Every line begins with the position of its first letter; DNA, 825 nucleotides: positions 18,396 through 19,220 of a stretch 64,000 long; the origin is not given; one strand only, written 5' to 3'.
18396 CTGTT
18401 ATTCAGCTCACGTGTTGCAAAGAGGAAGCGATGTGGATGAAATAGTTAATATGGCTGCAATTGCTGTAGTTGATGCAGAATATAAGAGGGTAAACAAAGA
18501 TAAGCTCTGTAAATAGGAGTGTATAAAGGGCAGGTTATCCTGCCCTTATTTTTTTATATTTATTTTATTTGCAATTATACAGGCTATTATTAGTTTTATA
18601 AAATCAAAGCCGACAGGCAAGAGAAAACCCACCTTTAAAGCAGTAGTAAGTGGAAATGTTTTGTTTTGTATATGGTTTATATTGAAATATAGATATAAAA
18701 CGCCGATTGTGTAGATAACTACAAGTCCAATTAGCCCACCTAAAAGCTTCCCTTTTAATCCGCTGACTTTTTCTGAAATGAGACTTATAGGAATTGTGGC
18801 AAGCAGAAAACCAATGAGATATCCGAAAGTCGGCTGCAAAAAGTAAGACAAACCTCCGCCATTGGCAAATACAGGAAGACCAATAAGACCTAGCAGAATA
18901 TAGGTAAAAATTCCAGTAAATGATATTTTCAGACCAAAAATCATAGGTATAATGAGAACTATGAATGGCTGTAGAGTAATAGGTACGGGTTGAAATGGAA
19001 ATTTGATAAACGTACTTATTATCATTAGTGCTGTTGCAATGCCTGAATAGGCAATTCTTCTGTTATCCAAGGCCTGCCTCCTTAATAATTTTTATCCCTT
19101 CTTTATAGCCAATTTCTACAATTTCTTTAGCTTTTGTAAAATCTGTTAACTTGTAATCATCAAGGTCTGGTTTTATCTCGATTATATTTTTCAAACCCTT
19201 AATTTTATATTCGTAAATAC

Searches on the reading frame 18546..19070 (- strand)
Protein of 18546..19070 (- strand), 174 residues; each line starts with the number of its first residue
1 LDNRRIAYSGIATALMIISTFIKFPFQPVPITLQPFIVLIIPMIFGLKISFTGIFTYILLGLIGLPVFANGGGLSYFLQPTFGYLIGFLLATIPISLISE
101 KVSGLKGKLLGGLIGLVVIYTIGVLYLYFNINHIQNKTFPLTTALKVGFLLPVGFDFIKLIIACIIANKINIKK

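Call 50: search_protein_families(library=pfam, proteins=[window:18546-19070:-])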
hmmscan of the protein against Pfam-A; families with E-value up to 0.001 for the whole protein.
window:18546-19070:- (174 aa): 1 family
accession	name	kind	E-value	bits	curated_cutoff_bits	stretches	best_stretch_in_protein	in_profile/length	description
PF02632.19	BioY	-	1.6e-34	119.3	25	1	26-170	1-138/140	BioY family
